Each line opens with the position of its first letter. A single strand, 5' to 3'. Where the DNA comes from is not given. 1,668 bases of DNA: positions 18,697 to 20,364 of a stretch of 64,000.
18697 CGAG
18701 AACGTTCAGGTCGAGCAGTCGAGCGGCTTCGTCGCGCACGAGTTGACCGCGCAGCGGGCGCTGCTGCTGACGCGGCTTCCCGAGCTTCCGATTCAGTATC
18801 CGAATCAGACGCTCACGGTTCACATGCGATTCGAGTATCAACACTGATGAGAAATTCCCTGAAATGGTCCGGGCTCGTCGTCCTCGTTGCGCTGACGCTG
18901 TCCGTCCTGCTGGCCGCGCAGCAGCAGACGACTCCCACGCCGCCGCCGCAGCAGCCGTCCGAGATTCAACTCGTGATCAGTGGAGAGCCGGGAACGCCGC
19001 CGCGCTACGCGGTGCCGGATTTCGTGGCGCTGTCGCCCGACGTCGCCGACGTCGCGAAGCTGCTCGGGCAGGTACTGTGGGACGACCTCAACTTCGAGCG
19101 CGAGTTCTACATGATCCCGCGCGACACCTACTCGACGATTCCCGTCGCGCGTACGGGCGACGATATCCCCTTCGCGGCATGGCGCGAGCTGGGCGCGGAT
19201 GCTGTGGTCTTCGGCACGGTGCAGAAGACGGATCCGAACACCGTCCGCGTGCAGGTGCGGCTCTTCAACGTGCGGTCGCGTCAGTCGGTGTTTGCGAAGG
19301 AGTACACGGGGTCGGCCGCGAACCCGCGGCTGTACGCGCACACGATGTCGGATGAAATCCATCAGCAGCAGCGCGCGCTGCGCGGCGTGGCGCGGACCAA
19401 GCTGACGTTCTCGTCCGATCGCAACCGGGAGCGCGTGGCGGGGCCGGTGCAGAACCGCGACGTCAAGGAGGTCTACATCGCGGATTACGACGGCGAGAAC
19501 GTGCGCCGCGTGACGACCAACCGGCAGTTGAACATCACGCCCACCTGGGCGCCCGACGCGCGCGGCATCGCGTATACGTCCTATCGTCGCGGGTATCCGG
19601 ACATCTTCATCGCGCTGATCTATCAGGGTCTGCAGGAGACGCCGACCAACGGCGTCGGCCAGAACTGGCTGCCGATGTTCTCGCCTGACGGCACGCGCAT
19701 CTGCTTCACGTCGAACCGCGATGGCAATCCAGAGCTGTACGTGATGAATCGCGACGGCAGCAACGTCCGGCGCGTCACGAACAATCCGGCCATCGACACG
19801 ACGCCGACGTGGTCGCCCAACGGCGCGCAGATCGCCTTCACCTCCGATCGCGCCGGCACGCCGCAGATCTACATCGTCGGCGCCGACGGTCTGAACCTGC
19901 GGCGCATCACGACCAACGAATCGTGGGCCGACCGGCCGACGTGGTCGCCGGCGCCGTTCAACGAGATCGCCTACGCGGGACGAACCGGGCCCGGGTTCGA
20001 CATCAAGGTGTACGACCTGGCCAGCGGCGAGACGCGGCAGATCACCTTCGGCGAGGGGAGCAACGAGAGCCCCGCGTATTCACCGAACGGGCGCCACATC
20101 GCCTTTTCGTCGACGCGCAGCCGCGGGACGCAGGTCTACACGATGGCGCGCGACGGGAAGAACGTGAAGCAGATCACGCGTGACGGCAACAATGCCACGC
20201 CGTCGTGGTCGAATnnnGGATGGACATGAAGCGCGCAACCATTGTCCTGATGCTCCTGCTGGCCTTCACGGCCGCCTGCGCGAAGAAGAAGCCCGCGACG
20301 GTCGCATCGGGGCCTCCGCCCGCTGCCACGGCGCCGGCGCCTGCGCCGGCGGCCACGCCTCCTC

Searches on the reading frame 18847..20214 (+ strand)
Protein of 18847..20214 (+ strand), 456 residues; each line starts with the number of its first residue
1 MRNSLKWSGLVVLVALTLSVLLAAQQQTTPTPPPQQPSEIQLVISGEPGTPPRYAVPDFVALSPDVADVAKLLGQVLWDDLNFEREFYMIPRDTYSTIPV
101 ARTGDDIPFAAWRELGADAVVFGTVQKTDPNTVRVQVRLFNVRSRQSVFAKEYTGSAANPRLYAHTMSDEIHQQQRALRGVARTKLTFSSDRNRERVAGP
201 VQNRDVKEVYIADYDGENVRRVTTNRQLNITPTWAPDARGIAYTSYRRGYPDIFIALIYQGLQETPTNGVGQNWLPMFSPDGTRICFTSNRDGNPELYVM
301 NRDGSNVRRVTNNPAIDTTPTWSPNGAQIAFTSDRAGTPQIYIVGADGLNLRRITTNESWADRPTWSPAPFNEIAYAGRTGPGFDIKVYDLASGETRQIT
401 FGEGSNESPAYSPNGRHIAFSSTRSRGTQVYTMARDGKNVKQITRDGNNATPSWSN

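Call 26: find_encoding_contigs(protein=window:18847-20214:+, flank=10000, max_places=5)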
Protein window:18847-20214:+ (456 aa): 11 contigs read that carry it; 5 places shown.
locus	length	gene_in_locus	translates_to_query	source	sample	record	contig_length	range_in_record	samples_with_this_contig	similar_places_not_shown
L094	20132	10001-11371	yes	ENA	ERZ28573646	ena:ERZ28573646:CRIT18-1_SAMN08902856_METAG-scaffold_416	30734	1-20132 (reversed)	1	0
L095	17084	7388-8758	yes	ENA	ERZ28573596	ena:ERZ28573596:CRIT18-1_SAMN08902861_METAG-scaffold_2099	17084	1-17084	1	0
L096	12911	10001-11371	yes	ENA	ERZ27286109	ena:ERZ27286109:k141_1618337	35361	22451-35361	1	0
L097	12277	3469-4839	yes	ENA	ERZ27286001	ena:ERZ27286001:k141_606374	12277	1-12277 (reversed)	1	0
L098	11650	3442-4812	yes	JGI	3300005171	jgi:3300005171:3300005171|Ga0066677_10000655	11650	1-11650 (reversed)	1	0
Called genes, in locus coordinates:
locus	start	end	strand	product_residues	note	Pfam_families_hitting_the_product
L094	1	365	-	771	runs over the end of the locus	PF03739:LptF_LptG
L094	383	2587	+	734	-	PF03065:Glyco_hydro_57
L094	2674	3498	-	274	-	PF02195:ParB_N, PF17762:HTH_ParB, PF08535:KorB (weak)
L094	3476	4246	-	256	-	PF00142:Fer4_NifH, PF01656:CbiA, PF02374:ArsA_ATPase (weak), PF06564:CBP_BcsQ, PF09140:MipZ, PF10609:ParA, PF13614:AAA_31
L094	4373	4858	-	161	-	PF02577:BFN_dom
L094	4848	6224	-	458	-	PF00919:UPF0004, PF04055:Radical_SAM, PF01938:TRAM (weak)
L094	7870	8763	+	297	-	PF01618:MotA_ExbB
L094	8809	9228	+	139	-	PF02472:ExbD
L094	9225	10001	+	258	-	PF03544:TonB_C (faint), PF13103:TonB_2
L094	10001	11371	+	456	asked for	PF04052:TolB_N, PF26549:Tricorn_N (weak), PF26550:Tricorn_2nd, PF07676:PD40, PF26549:Tricorn_N, PF07676:PD40, PF26549:Tricorn_N, PF07676:PD40, +4 more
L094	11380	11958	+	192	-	PF00691:OmpA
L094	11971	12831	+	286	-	PF13371:TPR_9 (faint), PF13525:YfiO, PF13414:TPR_11 (faint), PF13428:TPR_14 (faint), PF13432:TPR_16 (weak), PF13174:TPR_6 (weak), PF13432:TPR_16, PF07719:TPR_2 (weak), +1 more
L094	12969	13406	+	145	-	PF00436:SSB, PF22657:SSB_1 (weak)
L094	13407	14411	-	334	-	PF03328:HpcH_HpaI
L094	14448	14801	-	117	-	PF01050:MannoseP_isomer (weak), PF07883:Cupin_2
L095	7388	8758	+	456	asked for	PF04052:TolB_N, PF26549:Tricorn_N (weak), PF26550:Tricorn_2nd, PF07676:PD40, PF26549:Tricorn_N, PF07676:PD40, PF26549:Tricorn_N, PF07676:PD40, +4 more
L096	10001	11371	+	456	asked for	PF04052:TolB_N, PF26549:Tricorn_N (weak), PF26550:Tricorn_2nd, PF07676:PD40, PF26549:Tricorn_N, PF07676:PD40, PF26549:Tricorn_N, PF07676:PD40, +4 more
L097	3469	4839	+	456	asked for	PF04052:TolB_N, PF26549:Tricorn_N (weak), PF26550:Tricorn_2nd, PF07676:PD40, PF26549:Tricorn_N, PF07676:PD40, PF26549:Tricorn_N, PF07676:PD40, +4 more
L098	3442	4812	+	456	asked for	PF04052:TolB_N, PF26549:Tricorn_N (weak), PF26550:Tricorn_2nd, PF07676:PD40, PF26549:Tricorn_N, PF07676:PD40, PF26549:Tricorn_N, PF07676:PD40, +4 more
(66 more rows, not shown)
